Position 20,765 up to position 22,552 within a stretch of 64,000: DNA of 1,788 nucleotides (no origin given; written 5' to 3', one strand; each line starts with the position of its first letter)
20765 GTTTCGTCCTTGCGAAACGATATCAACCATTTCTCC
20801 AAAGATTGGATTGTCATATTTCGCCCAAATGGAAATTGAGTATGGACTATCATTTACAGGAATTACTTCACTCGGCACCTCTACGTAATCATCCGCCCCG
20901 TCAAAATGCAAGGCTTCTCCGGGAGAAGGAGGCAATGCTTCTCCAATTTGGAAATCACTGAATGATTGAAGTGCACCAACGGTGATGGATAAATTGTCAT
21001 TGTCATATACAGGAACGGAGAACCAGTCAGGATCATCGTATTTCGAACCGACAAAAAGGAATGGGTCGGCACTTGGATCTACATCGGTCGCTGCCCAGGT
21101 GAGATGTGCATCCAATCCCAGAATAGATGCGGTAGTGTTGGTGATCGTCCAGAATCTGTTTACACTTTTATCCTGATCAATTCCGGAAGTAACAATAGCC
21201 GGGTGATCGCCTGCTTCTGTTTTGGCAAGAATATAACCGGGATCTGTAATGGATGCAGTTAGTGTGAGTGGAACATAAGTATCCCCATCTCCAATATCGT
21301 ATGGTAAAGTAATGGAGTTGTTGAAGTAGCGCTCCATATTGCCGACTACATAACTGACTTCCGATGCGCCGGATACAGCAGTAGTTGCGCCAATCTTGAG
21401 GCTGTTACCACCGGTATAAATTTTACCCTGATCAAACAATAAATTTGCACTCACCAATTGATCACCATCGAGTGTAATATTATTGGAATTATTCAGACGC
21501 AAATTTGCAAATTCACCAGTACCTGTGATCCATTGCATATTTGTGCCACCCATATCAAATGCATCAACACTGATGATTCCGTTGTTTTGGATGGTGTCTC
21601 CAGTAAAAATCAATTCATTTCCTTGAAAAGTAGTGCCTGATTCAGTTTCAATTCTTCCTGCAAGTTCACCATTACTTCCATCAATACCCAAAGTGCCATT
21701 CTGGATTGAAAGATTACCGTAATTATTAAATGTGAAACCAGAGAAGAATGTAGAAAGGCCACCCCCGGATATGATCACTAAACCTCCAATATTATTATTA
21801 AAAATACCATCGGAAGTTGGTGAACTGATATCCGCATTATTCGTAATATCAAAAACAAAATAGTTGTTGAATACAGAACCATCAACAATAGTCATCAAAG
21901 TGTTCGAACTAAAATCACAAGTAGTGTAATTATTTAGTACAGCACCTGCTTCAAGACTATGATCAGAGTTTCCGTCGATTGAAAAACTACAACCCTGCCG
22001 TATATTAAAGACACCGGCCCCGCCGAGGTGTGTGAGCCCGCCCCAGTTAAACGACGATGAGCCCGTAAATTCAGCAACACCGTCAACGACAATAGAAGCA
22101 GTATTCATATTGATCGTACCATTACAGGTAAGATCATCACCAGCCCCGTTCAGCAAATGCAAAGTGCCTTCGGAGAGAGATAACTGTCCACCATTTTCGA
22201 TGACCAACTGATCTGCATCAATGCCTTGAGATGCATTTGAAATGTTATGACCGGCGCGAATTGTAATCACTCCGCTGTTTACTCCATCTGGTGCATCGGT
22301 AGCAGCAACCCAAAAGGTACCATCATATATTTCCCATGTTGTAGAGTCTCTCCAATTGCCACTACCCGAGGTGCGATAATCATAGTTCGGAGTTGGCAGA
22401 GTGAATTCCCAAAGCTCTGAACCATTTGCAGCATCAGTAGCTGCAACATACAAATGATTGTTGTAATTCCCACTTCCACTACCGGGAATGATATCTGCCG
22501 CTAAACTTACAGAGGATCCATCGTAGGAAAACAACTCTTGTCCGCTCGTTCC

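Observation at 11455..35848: Tandem pair of giant (~3,900 aa) T9SS-secreted subtilase-adhesin paralogues with a shared ~3.4-kb core and swapped N-terminal modules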

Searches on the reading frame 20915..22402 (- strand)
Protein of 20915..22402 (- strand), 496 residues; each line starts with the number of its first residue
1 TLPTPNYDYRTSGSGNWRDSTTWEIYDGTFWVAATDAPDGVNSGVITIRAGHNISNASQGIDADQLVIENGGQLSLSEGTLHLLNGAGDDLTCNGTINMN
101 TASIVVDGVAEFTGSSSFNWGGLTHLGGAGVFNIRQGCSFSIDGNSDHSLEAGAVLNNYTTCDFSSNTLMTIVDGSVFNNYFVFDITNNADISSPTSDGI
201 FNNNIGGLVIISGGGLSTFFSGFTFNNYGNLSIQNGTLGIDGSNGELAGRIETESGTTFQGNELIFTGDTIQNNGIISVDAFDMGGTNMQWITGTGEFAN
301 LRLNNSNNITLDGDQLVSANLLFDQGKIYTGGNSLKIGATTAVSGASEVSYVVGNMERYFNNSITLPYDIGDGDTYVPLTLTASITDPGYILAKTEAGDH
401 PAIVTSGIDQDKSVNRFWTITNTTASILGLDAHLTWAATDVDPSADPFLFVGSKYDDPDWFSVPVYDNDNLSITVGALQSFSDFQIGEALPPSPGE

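Call 53: search_protein_families(library=pfam, proteins=[window:20915-22402:-], max_evalue=1)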
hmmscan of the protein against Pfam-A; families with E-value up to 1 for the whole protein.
window:20915-22402:- (496 aa): 1 family
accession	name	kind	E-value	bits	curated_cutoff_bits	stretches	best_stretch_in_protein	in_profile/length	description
PF19748.4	DUF6235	-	0.27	11.5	25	0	167-188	31-52/96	Family of unknown function (DUF6235)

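Call 54: find_homologous_proteins(query=window:20915-22402:-, max_evalue=0.00001)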
Query window:20915-22402:- (496 aa): 8 proteins with E <= 0.00001 among 8000 candidates.
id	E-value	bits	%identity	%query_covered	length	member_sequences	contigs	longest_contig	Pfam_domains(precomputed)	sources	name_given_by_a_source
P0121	8.9e-264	894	99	83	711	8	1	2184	-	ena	-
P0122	1.6e-139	484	59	75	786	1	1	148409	-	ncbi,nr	ncbi:MAG: hypothetical protein IPP38_17830 [Bacteroidetes bacterium]|nr:hypothetical protein [Bacter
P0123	7.3e-69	251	55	49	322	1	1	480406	-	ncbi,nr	ncbi:MAG: hypothetical protein IPG90_20025 [Bacteroidetes bacterium]|nr:hypothetical protein [Bacter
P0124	1.1e-38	151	34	47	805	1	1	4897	-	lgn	-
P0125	1.3e-15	75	37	39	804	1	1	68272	-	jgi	jgi:hypothetical protein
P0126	2.0e-13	68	32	59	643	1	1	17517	PF19081.7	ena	-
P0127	2.6e-7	48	38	26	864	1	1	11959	PF18962.8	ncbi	-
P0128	3.0e-6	44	27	57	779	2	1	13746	PF18962.8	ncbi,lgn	ncbi:MAG: T9SS type A sorting domain-containing protein [Ferruginibacter sp.]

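Call 56: find_encoding_contigs(protein=P0121, flank=10000, max_places=8)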
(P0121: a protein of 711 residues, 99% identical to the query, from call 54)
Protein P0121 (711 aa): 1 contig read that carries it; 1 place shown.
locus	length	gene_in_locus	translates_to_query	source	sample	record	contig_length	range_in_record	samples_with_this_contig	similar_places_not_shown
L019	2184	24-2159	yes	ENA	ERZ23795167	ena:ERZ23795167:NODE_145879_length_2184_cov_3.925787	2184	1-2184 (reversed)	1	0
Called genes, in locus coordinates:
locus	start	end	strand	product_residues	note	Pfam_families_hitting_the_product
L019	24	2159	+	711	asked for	-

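Call 65: predict_structure(alignment_id=A3)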
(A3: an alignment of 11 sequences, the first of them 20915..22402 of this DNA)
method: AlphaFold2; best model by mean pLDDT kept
length: 496 residues; sequences in the alignment: 11
mean_pLDDT: 81.7   pTM: 0.81
mean pLDDT of the five models: 81.7, 81.5, 80.0, 78.6, 76.7
residues with pLDDT >= 90: 231; 70-90: 129; 50-70: 113; < 50: 23
segments of 3 or more residues with pLDDT < 50: 1-5, 398-414
pLDDT, mean of each block of 10 residues (from residue 1): 61 94 91 87 84 88 91 92 79 94 91 95 89 97 89 96 91 93 91 82 96 88 87 94 81 96 91 96 92 96 94 94 93 87 86 83 66 66 66 60 43 51 58 61 56 70 69 64 61 52
secondary structure, 60 per line:
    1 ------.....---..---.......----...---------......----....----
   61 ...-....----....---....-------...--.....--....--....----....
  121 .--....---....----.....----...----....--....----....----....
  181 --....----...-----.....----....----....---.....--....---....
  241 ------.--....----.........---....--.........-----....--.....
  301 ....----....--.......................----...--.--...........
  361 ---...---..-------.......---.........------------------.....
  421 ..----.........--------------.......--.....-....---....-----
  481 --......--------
elements in order: E7-11 E23-26 E31-33 E43-48 E53-56 E61-63 E65-68 E73-76 E80-83 E91-93 E96-100 E103-106 E109-112 E117-121 E124-127 E131-134 E139-143 E148-150 E155-158 E161-164 E169-172 E177-180 E183-186 E191-193 E199-203 E208-211 E216-219 E223-227 E230-233 E237-240 E250-253 E258-266 E270-273 E276-284 E290-293 E296-304 E309-312 E315-337 E342-344 E350-360 E364-366 E379-385 E389-397 E416-422 E427-435 E450-456 E459-463 E465-468 E472-475 E483-488
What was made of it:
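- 20915..22402 (-): Gene 1 ~500-aa beta-solenoid-like module followed by a beta-sandwich. Its homologues in gene 2 are at 33449-34951 and 30348-31850. AlphaFold pLDDT 81.7, built of short beta-strands (call 65).
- On Pectate-lyase-like beta-helix enzymes: A generic beta-solenoid fold is plausible from the strand pattern (call 65).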

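Call 67: fold_search(model_id=the predicted structure, library=pdb)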
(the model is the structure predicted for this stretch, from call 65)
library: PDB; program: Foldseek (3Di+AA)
matches with E <= 10: 381; with E <= 0.001: 1
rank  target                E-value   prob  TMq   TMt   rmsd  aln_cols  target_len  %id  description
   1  5w6h_A                7.2e-04  0.54  0.17  0.13  16.5       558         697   12  Crystal structure of Bacteriophage CBA120 tailspike protein 4 enzymatically active domain (TSP4dN, orf213) (released 2018-10-24)
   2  4xn0                  9.9e-03  0.44  0.22  0.20  14.9       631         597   12  Tailspike protein mutant E372A of E. coli bacteriophage HK620 (released 2016-01-27)
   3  2vji                  1.0e-02  0.57  0.25  0.22  13.2       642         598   11  Tailspike protein of E.coli bacteriophage HK620 (released 2008-07-01)
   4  2x6y_A                1.5e-02  0.38  0.21  0.19  15.1       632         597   10  Tailspike protein mutant D339A of E.coli bacteriophage HK620 in complex with hexasaccharide (released 2011-03-02)
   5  8iq9_A                1.8e-02  0.20  0.17  0.16  17.1       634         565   10  Crystal structure of trimeric K2-2 TSP in complex with tetrasaccharide and octasaccharide (released 2024-02-21)
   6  4xlc                  1.9e-02  0.44  0.22  0.19  15.7       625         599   11  Tailspike protein double mutant D339N/E372A of E. coli bacteriophage HK620 (released 2016-01-20)
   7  4xot_A                2.2e-02  0.44  0.23  0.20  15.0       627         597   10  Tailspike protein mutant E372Q of E. coli bacteriophage HK620 in complex with pentasaccharide (released 2016-01-27)
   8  2x85_A                2.6e-02  0.51  0.24  0.21  14.7       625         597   10  Tailspike protein of E. coli bacteriophage HK620 in complex with hexasaccharide (released 2011-03-23)
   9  4xn3_A                2.6e-02  0.21  0.20  0.18  15.2       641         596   10  Tailspike protein mutant E372A of E. coli bacteriophage HK620 in complex with hexasaccharide (released 2016-01-27)
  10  4xor_A                2.8e-02  0.44  0.24  0.21  14.9       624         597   10  Tailspike protein double mutant D339N/E372Q of E. coli bacteriophage HK620 in complex with pentasaccharide (released 2016-01-27)
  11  4avz                  2.8e-02  0.41  0.24  0.21  15.0       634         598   10  Tailspike protein mutant E372Q of E. coli bacteriophage HK620 (released 2012-09-26)
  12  4xop_A                3.5e-02  0.33  0.24  0.22  14.2       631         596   12  Tailspike protein double mutant D339N/E372Q of E. coli bacteriophage HK620 in complex with hexasaccharide (released 2016-01-27)
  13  2x6x_A                3.9e-02  0.35  0.23  0.20  15.0       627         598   10  Tailspike protein mutant D339N of E.coli bacteriophage HK620 in complex with hexasaccharide (released 2011-03-02)
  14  7crw_A                4.3e-02  0.99  0.16  0.26   7.7       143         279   11  Cryo-EM structure of rNLRP1-rDPP9 complex (released 2021-03-24)
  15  4xqf                  4.3e-02  0.28  0.21  0.18  15.4       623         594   10  Tailspike protein mutant E372Q (delta D470/N471) of E. coli bacteriophage HK620 (released 2016-01-27)
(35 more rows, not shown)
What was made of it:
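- On Pectate-lyase-like beta-helix enzymes: Polygalacturonase hits have E>0.5 (call 67).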
